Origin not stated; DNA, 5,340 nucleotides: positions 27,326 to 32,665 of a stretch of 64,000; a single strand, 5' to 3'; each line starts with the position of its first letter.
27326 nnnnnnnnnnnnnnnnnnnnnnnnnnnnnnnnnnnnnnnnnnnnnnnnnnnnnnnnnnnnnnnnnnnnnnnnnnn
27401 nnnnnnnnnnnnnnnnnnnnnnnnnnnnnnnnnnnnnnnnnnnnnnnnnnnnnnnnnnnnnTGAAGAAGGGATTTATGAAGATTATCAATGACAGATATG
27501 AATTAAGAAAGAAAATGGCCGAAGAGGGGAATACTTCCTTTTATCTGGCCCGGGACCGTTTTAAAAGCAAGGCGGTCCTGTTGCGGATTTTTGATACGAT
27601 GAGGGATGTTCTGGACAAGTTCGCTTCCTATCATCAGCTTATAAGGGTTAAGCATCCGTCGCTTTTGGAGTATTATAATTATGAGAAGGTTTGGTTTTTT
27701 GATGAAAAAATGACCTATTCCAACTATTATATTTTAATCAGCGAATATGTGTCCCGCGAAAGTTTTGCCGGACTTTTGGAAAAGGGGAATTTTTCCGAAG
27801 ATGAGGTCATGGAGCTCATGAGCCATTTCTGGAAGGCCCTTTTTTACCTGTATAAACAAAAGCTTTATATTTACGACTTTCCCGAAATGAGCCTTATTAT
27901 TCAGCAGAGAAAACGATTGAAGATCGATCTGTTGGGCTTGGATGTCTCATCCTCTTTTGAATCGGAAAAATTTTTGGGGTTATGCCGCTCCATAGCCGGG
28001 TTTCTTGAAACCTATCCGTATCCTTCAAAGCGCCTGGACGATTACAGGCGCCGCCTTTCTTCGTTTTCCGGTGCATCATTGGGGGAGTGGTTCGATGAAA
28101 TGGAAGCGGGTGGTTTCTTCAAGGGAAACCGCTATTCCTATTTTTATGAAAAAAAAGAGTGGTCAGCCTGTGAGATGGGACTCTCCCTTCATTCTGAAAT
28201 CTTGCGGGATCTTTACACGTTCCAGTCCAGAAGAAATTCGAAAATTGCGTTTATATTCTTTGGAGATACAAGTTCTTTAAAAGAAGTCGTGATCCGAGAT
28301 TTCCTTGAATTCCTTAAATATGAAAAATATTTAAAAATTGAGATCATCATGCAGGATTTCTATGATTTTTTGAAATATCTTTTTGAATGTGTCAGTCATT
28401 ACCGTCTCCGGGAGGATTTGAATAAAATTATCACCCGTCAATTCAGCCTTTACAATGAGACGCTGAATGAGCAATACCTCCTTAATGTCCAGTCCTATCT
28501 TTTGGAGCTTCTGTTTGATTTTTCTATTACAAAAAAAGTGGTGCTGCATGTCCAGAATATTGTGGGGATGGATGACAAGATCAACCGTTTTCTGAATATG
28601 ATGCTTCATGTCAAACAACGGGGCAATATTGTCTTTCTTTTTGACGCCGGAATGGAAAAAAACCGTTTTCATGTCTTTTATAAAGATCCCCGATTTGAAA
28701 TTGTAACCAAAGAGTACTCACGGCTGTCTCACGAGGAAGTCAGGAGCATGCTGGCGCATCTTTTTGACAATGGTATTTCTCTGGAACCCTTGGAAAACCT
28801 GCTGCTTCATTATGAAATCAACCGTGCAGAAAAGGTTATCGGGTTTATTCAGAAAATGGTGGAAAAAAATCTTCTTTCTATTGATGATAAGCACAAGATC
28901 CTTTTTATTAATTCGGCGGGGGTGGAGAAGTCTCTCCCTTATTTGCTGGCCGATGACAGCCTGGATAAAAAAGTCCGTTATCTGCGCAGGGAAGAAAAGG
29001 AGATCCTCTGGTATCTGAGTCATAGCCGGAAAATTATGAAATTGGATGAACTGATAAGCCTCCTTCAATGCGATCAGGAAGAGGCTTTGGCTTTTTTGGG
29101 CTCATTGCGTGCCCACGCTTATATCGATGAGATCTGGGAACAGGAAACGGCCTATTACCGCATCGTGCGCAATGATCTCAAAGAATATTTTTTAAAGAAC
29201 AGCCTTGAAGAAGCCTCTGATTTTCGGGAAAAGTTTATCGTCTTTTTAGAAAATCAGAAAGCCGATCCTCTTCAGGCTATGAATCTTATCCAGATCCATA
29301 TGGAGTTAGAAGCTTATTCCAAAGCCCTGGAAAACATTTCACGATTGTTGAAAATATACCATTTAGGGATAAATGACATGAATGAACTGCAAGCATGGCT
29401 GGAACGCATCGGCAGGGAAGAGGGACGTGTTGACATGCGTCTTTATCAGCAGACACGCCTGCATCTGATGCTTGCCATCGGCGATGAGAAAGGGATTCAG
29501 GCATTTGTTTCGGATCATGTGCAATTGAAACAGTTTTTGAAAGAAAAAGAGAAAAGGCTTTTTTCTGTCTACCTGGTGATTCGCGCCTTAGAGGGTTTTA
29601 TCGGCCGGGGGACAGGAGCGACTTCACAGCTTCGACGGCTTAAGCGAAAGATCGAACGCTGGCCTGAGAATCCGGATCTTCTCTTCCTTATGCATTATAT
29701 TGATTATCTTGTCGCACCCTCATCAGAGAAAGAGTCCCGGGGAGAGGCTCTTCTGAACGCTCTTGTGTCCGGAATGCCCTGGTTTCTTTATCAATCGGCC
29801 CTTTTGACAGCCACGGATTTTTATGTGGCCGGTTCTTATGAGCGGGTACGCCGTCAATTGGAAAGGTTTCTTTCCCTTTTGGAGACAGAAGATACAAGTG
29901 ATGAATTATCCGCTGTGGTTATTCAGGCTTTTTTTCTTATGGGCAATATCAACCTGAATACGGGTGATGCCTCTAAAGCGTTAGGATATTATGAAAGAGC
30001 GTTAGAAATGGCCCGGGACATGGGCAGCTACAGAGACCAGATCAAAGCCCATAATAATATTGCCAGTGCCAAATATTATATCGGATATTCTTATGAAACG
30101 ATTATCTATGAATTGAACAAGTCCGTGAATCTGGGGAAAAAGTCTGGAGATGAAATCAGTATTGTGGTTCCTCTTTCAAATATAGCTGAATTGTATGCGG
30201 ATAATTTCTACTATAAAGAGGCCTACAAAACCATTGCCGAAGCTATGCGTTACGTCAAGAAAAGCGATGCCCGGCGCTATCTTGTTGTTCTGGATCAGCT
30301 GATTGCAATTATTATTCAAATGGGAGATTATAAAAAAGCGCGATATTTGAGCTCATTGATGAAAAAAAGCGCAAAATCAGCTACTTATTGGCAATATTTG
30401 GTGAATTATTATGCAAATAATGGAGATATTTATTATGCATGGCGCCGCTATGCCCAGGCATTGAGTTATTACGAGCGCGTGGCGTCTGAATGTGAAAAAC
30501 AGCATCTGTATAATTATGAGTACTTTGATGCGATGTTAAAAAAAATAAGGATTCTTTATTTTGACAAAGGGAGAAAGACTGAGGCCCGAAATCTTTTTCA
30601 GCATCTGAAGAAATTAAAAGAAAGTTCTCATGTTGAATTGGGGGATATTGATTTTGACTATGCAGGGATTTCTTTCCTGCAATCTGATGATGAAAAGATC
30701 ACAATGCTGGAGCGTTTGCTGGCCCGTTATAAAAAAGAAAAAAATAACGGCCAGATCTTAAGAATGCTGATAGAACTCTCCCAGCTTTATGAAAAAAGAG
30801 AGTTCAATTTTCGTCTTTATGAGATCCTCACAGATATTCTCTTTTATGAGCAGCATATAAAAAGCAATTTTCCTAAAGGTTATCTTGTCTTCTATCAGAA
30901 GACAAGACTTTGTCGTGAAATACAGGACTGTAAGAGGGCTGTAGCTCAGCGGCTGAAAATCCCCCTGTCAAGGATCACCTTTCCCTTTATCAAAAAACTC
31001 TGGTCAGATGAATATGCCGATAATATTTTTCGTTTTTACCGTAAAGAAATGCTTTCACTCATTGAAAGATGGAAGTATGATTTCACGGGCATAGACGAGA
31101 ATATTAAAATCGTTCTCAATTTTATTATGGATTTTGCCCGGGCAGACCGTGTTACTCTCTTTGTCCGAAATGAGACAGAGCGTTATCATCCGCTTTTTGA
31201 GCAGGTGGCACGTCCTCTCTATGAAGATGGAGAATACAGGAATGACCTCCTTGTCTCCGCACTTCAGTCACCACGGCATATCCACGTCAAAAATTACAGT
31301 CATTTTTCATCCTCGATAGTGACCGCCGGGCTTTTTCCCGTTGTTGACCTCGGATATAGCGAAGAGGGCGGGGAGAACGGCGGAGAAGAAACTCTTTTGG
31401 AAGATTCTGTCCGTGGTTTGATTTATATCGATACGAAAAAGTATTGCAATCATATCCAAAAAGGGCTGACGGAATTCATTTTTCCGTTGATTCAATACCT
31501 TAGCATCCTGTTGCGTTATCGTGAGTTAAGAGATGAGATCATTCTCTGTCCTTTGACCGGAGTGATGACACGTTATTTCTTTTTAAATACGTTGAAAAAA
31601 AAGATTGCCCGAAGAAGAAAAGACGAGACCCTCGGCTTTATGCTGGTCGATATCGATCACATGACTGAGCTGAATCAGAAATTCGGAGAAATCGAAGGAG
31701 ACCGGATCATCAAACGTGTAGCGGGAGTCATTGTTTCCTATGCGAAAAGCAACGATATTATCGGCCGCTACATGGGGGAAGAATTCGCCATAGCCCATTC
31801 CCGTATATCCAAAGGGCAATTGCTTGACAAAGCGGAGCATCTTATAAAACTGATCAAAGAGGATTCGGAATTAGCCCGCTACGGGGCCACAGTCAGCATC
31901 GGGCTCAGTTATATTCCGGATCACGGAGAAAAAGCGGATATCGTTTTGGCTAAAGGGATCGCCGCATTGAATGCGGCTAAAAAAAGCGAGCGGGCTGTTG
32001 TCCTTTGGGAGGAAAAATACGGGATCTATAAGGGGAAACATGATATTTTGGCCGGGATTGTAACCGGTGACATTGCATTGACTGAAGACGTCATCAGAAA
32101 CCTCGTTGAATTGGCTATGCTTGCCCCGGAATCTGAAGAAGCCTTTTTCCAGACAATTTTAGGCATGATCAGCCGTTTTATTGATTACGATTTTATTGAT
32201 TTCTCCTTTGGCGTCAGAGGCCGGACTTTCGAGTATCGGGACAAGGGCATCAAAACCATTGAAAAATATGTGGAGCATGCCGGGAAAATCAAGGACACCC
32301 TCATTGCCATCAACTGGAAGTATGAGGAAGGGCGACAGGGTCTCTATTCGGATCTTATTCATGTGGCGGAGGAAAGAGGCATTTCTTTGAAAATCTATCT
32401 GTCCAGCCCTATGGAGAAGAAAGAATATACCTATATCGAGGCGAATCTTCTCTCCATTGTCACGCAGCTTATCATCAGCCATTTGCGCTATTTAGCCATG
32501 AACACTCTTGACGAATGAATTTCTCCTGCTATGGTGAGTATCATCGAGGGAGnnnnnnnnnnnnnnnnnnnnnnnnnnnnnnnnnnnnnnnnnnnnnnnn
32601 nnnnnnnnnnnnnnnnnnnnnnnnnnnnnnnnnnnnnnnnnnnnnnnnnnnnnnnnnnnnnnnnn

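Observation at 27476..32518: Signalling protein of about 1680 aa combining pseudokinase, degenerate STAND-like NTPase, TPR, GAF and a non-canonical GGDEF (RYMGEEF)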

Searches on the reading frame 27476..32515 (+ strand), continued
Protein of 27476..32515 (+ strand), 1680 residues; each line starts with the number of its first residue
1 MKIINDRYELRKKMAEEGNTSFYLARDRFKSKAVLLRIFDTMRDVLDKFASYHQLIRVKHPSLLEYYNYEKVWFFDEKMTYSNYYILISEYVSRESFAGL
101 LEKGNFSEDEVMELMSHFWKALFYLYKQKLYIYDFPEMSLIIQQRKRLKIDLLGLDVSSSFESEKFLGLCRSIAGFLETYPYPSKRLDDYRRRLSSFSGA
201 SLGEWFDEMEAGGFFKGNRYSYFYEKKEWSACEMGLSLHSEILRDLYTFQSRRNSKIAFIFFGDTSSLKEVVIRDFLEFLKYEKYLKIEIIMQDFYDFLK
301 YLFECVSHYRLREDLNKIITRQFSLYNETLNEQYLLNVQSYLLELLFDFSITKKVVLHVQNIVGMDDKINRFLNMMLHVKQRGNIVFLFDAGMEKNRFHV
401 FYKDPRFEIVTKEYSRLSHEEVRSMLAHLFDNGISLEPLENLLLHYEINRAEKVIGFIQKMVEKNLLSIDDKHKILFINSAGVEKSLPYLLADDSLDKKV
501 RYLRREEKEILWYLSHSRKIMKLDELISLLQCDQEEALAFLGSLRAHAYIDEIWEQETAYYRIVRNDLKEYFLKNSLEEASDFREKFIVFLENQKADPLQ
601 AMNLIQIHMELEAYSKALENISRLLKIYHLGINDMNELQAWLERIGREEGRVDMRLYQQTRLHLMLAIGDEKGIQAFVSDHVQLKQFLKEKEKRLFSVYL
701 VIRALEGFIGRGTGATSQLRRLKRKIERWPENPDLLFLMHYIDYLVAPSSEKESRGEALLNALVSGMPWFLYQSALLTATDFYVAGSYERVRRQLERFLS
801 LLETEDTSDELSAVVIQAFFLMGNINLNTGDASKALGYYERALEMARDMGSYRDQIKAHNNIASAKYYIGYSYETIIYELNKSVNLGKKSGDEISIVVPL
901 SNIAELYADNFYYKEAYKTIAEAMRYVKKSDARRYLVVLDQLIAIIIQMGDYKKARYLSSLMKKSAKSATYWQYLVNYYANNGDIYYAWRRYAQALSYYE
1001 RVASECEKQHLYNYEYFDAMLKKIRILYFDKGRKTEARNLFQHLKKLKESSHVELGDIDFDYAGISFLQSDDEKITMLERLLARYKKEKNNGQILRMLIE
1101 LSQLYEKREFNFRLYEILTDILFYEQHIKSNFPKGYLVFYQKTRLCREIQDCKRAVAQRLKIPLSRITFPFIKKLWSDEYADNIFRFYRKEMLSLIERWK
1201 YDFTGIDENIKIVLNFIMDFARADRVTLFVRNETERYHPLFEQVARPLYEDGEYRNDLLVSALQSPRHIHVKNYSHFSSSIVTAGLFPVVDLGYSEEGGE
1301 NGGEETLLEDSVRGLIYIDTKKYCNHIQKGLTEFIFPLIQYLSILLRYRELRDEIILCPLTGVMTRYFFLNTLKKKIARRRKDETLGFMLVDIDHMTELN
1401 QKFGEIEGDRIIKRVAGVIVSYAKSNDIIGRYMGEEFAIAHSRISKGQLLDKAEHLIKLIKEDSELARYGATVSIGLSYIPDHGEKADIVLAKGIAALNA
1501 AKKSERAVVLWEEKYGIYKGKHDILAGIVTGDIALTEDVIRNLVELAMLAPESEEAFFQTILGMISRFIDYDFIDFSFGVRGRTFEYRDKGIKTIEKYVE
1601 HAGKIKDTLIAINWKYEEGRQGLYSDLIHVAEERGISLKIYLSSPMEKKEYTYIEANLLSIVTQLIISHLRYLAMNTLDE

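Call 50: find_related_loci(query=A4, collection=genome_contigs, flank=8000)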
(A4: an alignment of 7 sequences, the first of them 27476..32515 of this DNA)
Query A4 (1680 aa) in genome_contigs; peptide patterns used: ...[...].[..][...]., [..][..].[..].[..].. (x = any residue, [..] = any of these).
227 stretches matched a pattern; 13 encode a relative of the query (tblastn E <= 1e-3); 12 distinct loci.
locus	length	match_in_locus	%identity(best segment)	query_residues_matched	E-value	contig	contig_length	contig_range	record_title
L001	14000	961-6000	70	1-1680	0e+0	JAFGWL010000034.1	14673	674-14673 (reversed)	MAG: Candidatus Mcinerneyibacteriota bacterium isolate ZodW_Metabat.255 k87_5585224, whole genome shotgun sequence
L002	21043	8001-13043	70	1-1680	0e+0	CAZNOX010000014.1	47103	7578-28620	MAG TPA_asm: uncultured bacterium isolate binchicken_co271_194 genome assembly, contig: NODE_1229_length_47103_cov_16.48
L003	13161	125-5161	36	1-1673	0e+0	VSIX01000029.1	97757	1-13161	MAG: Candidatus Mcinerneyibacterium aminivorans isolate ARYD3 Ga0210604_1031, whole genome shotgun sequence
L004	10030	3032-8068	36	1-1672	0e+0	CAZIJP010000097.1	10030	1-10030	MAG TPA_asm: uncultured bacterium isolate binchicken_co113_227 genome assembly, contig: NODE_8126_length_10030_cov_6.249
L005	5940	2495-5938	35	1-1141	0e+0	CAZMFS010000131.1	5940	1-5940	MAG TPA_asm: uncultured bacterium isolate binchicken_co13_79 genome assembly, contig: NODE_22865_length_5940_cov_4.05301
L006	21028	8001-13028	36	1-1670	0e+0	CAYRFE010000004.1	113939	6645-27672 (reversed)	MAG TPA_asm: uncultured bacterium isolate binchicken_co113_13 genome assembly, contig: NODE_156_length_113939_cov_20.319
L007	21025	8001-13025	47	1-1673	0e+0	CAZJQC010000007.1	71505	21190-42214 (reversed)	MAG TPA_asm: uncultured bacterium isolate binchicken_co42_300 genome assembly, contig: NODE_226_length_71505_cov_16.0953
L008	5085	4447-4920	41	1-157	4e-31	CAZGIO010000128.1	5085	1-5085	MAG TPA_asm: uncultured bacterium isolate binchicken_co42_15 genome assembly, contig: NODE_32633_length_5085_cov_4.39940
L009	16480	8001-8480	32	1359-1513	8e-14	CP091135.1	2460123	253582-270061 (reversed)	MAG: Nitrosomonas sp. isolate MAG_42 chromosome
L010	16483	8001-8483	32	1359-1514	6e-13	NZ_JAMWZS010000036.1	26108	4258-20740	MAG: Nitrosomonas sp. isolate GRE_AOB_3 opera_contig_123, whole genome shotgun sequence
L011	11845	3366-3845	30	1359-1513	2e-11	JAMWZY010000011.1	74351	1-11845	MAG: Nitrosomonas sp. isolate JAMMSM_AOB_5 opera_contig_98, whole genome shotgun sequence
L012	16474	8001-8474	27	1349-1506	5e-7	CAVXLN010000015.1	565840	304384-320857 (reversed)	MAG: uncultured Alphaproteobacteria bacterium isolate MFD04540.bin.1.145 genome assembly, contig: contig_22596, whole ge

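Call 64: search_protein_families(library=padloc, proteins=[window:27476-32515:+], max_evalue=0.01)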
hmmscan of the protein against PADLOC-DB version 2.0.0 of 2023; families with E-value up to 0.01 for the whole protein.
window:27476-32515:+ (1680 aa): 6 families
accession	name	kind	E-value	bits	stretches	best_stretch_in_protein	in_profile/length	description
PDLC04057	PD-T4-6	-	1.9e-08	31.8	1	2-162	4-161/443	-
PDLC01169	TPR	-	2.9e-05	21.6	1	822-960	115-250/252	TPR repeats containing protein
PDLC04060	PD-T4-6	-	0.00079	16.4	1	3-150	5-149/486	-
PDLC04048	PD-T4-6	-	0.0025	15.3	1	2-157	6-159/354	-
PDLC04045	PD-T4-6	-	0.0038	14.2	1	2-141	29-171/350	-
PDLC04053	PD-T4-6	-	0.0094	13.4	0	6-135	9-136/311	-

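Call 80: find_encoding_contigs(protein=window:27476-32515:+, flank=2000, max_places=3)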
Protein window:27476-32515:+ (1680 aa): 4 contigs read that carry it; 2 places shown.
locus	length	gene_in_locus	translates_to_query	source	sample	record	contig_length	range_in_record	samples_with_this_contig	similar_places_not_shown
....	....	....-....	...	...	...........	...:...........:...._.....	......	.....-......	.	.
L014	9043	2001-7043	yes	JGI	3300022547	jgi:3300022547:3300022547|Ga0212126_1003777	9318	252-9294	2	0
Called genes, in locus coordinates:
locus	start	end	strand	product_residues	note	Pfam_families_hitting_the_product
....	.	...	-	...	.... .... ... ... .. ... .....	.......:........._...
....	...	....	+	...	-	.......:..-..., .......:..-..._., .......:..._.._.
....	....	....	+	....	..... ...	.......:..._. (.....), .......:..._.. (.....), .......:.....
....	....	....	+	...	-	-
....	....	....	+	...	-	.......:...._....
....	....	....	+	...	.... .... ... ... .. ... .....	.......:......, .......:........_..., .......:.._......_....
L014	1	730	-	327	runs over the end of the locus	?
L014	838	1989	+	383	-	PF00465:Fe-ADH, PF13685:Fe-ADH_2, PF25137:ADH_Fe_C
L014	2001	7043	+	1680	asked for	PF07719:TPR_2 (faint), PF13424:TPR_12 (faint), PF00990:GGDEF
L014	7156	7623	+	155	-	-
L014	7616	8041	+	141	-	PF04246:RseC_MucC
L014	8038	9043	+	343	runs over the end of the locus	?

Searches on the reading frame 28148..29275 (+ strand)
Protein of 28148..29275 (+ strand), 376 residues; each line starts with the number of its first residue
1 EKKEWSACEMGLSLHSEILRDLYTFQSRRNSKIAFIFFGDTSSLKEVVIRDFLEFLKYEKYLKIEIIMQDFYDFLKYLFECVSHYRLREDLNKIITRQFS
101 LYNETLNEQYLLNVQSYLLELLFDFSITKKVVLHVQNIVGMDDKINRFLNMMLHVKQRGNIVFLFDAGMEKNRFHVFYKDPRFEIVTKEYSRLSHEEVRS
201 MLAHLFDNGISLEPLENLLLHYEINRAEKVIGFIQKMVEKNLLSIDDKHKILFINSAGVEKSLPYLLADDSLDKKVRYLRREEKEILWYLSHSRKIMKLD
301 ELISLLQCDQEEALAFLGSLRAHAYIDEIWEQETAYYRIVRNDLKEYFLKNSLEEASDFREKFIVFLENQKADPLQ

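Call 37: search_solved_structures(query=A5, max_evalue=10, show_alignments=3)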
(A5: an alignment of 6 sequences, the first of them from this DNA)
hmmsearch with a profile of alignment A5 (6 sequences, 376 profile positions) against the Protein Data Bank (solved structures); distinct sequences matched with E-value up to 10: 9.
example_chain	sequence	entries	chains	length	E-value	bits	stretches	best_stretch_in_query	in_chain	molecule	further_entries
6nx2_A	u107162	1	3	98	0.22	13.8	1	210-285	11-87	Design construct AAA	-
6nz3_A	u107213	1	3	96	0.76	12.1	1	209-285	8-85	Design construct XAA_GGHN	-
6nyk_A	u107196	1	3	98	0.87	11.8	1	210-285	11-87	Design construct XAX_GGDQ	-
6o0i_A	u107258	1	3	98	0.97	11.7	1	210-285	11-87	Design construct XAA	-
1h9f_A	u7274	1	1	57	1.2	11.4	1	207-249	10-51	Lamina-associated polypeptide 2, isoform alpha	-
6nye_A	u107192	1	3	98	1.6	11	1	210-285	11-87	Design construct XAX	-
9sa4_A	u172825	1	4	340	1.8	10.8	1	219-278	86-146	CD-NTase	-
3thg_A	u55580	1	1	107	2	10.7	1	298-330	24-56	Ribulose bisphosphate carboxylase/oxygenase activase 1, chloroplastic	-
6o0c_A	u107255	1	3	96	2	10.7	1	209-285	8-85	Design construct XAA_GVDQ mutant M4L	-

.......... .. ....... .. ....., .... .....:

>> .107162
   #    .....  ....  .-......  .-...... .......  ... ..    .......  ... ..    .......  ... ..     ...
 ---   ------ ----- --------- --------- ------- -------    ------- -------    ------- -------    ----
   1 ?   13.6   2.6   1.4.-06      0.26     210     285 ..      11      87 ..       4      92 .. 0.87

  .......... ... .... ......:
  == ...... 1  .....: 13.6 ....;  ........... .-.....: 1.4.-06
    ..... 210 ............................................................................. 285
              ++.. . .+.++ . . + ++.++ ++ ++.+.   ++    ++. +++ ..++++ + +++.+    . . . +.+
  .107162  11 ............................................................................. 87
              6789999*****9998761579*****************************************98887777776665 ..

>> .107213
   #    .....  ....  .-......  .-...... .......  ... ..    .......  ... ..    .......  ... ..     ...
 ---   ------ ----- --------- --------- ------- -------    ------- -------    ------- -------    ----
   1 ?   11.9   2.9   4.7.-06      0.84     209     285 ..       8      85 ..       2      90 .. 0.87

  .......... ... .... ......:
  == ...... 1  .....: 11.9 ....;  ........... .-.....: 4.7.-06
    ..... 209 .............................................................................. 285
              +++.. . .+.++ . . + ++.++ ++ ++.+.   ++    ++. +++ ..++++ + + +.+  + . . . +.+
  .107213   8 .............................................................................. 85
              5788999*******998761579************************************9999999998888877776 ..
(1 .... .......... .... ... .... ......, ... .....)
